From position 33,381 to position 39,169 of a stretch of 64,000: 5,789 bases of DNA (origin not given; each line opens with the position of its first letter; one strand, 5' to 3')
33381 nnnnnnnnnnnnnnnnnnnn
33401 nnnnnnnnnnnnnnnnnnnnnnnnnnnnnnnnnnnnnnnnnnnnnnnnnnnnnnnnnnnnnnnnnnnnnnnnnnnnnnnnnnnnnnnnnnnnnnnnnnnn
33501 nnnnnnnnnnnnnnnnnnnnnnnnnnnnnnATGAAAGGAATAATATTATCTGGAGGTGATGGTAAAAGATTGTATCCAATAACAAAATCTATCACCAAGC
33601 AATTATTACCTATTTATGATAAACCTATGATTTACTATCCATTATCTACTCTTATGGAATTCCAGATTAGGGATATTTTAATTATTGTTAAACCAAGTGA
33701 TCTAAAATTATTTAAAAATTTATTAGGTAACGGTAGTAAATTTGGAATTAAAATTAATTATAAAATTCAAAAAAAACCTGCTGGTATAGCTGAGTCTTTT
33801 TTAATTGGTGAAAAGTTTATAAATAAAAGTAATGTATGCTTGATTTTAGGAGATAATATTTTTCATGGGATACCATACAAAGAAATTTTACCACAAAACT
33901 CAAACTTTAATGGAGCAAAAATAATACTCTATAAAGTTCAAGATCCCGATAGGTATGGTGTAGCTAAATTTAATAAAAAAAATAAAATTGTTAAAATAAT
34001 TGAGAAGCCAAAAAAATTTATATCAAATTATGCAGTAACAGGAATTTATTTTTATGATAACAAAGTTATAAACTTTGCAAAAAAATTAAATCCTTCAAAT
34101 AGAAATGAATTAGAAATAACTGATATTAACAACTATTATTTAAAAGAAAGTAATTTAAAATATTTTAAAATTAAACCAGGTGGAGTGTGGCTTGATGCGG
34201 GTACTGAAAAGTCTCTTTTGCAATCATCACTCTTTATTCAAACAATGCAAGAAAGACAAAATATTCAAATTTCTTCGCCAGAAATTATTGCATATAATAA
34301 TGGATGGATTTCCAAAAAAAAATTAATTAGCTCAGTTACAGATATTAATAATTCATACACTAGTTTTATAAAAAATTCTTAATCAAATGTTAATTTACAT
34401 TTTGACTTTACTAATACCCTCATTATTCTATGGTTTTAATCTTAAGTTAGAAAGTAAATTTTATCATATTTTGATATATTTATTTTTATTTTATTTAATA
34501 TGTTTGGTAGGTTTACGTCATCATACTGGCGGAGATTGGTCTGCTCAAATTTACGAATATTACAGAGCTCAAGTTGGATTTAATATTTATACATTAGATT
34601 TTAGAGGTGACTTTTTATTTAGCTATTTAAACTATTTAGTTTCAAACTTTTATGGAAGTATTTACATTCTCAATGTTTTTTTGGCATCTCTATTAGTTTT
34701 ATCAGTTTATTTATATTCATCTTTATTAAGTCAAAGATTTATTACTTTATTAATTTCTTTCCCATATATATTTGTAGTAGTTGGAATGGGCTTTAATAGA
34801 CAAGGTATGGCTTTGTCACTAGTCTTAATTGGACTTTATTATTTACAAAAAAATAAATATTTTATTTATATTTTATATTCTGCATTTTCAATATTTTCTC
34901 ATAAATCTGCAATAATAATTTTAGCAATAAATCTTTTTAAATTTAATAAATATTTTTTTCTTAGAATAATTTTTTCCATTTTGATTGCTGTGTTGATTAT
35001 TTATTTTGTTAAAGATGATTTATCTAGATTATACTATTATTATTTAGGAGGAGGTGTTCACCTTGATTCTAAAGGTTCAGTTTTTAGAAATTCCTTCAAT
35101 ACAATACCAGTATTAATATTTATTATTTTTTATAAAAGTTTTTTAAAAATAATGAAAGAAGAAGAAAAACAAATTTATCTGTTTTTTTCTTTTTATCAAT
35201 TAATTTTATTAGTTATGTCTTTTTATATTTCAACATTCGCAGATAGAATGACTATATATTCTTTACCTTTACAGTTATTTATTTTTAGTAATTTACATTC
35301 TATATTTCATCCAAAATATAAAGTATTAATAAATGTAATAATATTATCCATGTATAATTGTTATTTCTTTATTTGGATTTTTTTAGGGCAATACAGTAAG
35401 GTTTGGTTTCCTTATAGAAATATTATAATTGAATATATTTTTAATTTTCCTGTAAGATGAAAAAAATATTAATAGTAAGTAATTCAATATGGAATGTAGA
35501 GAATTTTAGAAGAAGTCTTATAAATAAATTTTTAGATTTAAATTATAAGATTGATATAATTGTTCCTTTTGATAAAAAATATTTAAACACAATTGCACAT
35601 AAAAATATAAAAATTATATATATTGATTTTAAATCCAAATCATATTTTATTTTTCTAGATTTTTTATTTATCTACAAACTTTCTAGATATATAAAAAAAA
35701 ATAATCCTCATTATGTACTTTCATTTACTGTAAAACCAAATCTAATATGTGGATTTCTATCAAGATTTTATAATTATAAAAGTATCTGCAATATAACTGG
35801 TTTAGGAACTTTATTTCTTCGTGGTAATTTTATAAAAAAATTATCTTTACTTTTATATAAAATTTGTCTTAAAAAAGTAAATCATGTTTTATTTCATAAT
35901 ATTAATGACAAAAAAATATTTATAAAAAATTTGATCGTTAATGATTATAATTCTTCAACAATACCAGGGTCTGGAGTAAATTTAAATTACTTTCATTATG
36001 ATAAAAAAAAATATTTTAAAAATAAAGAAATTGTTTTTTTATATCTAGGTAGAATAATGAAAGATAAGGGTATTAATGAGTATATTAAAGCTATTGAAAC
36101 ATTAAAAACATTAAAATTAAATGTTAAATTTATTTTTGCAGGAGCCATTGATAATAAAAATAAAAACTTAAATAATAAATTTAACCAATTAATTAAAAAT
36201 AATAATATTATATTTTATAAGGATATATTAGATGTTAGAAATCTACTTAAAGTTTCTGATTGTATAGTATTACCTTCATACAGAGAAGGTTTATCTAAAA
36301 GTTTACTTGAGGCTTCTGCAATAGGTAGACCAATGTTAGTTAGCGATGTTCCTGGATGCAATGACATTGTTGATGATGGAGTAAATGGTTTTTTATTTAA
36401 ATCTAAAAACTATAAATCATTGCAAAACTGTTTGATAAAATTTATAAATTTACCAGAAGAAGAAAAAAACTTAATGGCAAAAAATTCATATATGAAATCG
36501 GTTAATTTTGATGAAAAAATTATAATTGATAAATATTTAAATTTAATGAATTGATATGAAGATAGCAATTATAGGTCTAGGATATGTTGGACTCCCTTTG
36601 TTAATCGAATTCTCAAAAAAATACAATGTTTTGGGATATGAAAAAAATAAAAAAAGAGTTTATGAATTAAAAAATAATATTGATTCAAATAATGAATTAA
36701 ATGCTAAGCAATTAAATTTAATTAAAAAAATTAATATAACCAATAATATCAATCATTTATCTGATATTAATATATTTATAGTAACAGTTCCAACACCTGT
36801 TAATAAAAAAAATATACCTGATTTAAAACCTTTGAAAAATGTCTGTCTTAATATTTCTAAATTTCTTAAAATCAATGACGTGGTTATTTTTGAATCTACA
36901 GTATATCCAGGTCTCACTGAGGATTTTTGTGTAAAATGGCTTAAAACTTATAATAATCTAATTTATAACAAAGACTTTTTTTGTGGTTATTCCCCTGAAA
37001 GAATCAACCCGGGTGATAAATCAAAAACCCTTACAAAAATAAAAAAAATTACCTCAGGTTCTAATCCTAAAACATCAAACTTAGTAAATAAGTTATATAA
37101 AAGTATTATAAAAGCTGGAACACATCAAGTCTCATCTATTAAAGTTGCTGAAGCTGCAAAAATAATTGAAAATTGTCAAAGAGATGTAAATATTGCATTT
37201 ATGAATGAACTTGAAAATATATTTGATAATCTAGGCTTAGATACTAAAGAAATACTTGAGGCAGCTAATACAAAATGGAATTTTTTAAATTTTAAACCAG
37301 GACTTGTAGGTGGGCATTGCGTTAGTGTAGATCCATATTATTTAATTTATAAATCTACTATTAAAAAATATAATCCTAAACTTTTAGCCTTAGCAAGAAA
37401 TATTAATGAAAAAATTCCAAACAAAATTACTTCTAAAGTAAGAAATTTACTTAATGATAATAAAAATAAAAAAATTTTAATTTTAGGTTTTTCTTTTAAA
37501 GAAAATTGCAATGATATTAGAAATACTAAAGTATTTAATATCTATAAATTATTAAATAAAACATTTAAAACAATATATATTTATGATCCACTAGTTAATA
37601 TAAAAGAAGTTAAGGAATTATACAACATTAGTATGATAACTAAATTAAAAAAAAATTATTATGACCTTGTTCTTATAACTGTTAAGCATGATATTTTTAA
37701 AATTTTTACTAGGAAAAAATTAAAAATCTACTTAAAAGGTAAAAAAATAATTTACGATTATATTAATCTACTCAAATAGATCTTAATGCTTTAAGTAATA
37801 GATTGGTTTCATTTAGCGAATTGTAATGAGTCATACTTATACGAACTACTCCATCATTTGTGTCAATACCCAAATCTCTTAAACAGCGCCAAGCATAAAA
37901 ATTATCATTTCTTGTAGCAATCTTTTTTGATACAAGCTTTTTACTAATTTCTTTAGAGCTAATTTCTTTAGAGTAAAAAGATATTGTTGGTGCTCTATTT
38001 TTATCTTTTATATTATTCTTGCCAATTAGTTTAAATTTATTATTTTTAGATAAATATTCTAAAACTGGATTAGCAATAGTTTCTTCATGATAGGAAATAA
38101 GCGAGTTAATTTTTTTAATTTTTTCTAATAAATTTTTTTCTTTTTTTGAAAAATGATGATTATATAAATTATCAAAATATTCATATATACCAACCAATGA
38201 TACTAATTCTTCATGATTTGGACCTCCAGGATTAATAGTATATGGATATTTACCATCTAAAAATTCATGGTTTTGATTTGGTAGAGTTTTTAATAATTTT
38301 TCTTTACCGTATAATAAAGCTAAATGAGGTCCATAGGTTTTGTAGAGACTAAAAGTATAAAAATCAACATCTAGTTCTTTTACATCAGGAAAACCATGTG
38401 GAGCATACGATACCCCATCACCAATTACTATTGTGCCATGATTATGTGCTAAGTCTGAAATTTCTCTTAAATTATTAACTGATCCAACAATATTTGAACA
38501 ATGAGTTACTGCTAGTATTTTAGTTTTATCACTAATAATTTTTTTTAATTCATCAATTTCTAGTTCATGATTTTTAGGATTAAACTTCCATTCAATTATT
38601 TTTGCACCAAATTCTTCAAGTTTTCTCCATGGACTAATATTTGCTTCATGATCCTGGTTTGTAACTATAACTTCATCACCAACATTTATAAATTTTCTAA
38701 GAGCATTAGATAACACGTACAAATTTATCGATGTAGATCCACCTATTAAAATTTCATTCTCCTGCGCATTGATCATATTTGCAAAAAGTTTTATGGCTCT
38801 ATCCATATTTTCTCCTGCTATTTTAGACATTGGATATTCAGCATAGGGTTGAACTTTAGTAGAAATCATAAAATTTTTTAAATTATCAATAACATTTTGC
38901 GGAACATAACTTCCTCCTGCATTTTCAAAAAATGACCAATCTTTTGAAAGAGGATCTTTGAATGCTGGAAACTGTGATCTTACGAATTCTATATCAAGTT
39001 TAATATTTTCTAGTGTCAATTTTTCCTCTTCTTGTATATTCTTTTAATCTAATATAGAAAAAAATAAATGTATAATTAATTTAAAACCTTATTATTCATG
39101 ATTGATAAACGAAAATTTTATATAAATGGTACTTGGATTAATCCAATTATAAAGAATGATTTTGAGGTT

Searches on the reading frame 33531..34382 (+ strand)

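Call 79: search_protein_families(library=pfam, proteins=[window:33531-34382:+], max_evalue=0.0001)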
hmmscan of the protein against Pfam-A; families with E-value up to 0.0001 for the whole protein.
window:33531-34382:+ (283 aa): 2 families
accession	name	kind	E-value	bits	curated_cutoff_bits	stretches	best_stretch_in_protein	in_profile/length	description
PF00483.29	NTP_transferase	-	5.6e-65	219.8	21.2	1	2-237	1-243/245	Nucleotidyl transferase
PF12804.13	NTP_transf_3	-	7.6e-06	26.6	27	1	3-113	1-100/160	MobA-like NTP transferase domain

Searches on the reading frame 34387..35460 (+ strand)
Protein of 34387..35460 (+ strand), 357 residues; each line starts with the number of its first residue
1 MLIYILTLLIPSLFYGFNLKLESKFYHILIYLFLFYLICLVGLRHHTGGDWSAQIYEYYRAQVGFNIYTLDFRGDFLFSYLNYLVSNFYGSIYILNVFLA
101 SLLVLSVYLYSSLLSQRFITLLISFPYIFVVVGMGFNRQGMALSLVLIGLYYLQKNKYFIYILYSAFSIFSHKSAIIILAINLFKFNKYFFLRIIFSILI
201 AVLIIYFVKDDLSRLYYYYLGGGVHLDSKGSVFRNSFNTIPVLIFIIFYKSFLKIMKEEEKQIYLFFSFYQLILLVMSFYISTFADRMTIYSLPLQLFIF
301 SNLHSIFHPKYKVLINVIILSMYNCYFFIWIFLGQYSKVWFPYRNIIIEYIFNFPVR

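Call 55: search_protein_families(library=ncbifam, proteins=[window:34387-35460:+], max_evalue=0.00001)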
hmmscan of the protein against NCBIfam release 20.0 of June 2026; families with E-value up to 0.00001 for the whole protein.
window:34387-35460:+ (357 aa): 0 families

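Call 59: search_protein_families(library=pfam, proteins=[window:34387-35460:+], max_evalue=0.001)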
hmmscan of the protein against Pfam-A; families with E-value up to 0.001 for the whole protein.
window:34387-35460:+ (357 aa): 1 family
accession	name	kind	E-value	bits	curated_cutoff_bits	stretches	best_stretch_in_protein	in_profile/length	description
PF14897.12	EpsG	-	1.8e-29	103.4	30.1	1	28-344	2-325/326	EpsG family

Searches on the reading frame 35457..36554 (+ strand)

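Call 55: search_protein_families(library=ncbifam, proteins=[window:35457-36554:+], max_evalue=0.00001)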
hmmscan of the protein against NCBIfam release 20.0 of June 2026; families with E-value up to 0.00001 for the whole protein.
window:35457-36554:+ (365 aa): 21 families
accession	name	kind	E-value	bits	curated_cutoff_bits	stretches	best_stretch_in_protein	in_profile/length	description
NF038229.1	Glyco4_Geo_Pelo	equivalog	3e-18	65.9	400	1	169-331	138-300/338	GPMC system family 4 glycosyltransferase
TIGR03088.1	stp2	hypoth_equivalog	6e-18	65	409.05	1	173-363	168-369/374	TIGR03088 family PEP-CTERM/XrtA system glycosyltransferase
NF041876.1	EPS_EpsE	equivalog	7.7e-17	61.6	400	1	171-342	192-371/389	exopolysaccharide biosynthesis GT4 family glycosyltransferase EpsE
NF047684.1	TeichurnBiosyTuaC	equivalog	2.9e-16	59.4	550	1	188-334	217-356/391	teichuronic acid biosynthesis protein TuaC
TIGR03999.1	thiol_BshA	equivalog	3.7e-15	55.7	273.7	1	184-363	192-369/375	N-acetyl-alpha-D-glucosaminyl L-malate synthase BshA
NF007396.0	PRK09922.1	equivalog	2.2e-13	49.8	385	1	188-334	179-328/361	lipopolysaccharide 1,6-galactosyltransferase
NF038295.1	EPS_HpsP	equivalog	2.8e-13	49.7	550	1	184-351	200-371/388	hormogonium polysaccharide biosynthesis glycosyltransferase HpsP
TIGR02149.1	glgA_Coryne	subfamily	7.4e-13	48.4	302.4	1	188-332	201-351/391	glycogen synthase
NF046085.1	XrtY_assoc_Gly1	equivalog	7.8e-13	48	400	1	147-364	165-381/387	XrtY-associated glycosyltransferase XYAG1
TIGR04157.1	glyco_rSAM_CFB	subfamily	9.3e-13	47.9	400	1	183-347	219-389/406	TIGR04157 family glycosyltransferase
TIGR04063.1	stp3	hypoth_equivalog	9.8e-12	44.4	442.05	1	190-342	212-370/397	TIGR04063 family PEP-CTERM/XrtA system glycosyltransferase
NF012028.0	PRK15484.1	subfamily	7.3e-11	41.8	618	1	188-343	190-353/380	lipopolysaccharide N-acetylglucosaminyltransferase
NF038298.1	EPS_HpsO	equivalog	9.6e-11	41.1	575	1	169-350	173-369/388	hormogonium polysaccharide biosynthesis glycosyltransferase HpsO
TIGR03449.1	mycothiol_MshA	equivalog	1.7e-09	37.1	462.5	1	188-351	217-387/406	D-inositol-3-phosphate glycosyltransferase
TIGR02095.1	glgA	subfamily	3.5e-09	35.9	328.45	1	188-344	291-456/477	glycogen/starch synthase, ADP-glucose type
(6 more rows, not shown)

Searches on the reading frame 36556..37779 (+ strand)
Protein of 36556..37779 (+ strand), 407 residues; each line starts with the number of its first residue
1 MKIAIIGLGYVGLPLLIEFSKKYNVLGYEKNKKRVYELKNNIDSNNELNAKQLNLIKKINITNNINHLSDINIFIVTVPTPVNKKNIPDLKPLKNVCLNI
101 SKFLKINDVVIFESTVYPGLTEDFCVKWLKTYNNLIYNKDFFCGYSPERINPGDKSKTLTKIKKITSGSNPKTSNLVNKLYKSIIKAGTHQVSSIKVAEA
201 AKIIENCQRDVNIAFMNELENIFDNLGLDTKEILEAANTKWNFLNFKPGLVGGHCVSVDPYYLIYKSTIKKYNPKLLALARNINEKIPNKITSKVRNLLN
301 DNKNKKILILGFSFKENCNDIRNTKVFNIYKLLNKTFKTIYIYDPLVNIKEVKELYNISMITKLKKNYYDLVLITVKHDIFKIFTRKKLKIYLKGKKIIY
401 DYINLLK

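Call 55: search_protein_families(library=ncbifam, proteins=[window:36556-37779:+], max_evalue=0.00001)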
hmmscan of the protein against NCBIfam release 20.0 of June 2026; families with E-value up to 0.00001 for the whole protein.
window:36556-37779:+ (407 aa): 7 families
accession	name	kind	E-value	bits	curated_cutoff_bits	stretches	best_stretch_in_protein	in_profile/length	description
NF011729.0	PRK15182.1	equivalog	3e-122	408.5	592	1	1-403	7-413/425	Vi polysaccharide biosynthesis UDP-N-acetylglucosamine C-6 dehydrogenase TviB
TIGR03026.1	NDP-sugDHase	subfamily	1.1e-106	357.1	189.8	1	1-401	1-410/413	nucleotide sugar dehydrogenase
NF040825.1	UDPMaNacDH_Arch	equivalog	1.6e-57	195.3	750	1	1-401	1-396/418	UDP-N-acetyl-D-mannosamine dehydrogenase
NF008286.0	PRK11064.1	equivalog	2.4e-53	181.2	459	1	2-390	5-408/420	UDP-N-acetyl-D-mannosamine dehydrogenase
NF041297.1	UDPGDh_AglM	equivalog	5.6e-33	114.5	670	1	1-356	1-367/429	UDP-glucose 6-dehydrogenase AglM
NF047673.2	TeichurnBiosyTuaD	equivalog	1e-25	90.8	700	1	2-394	3-403/439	UDP-glucose 6-dehydrogenase TuaD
NF011631.0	PRK15057.1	equivalog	4.1e-08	32.7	757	1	1-348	1-340/388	UDP-glucose 6-dehydrogenase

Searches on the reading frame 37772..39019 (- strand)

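Call 79: search_protein_families(library=pfam, proteins=[window:37772-39019:-], max_evalue=0.0001)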
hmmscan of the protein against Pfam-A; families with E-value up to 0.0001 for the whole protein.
window:37772-39019:- (415 aa): 4 families
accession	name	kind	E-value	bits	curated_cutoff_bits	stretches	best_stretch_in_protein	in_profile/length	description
PF00266.25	Aminotran_5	-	1.8e-51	175.7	21.5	1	30-301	2-287/371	Aminotransferase class-V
PF00155.27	Aminotran_1_2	-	7.4e-08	32.4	19.7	1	37-201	17-185/361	Aminotransferase class I and II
PF01053.26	Cys_Met_Meta_PP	-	2.6e-06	26.7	27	1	104-227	81-198/381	Cys/Met metabolism PLP-dependent enzyme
PF01041.23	DegT_DnrJ_EryC1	-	1.5e-05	24.9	19.8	1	105-201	58-145/360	DegT/DnrJ/EryC1/StrS aminotransferase family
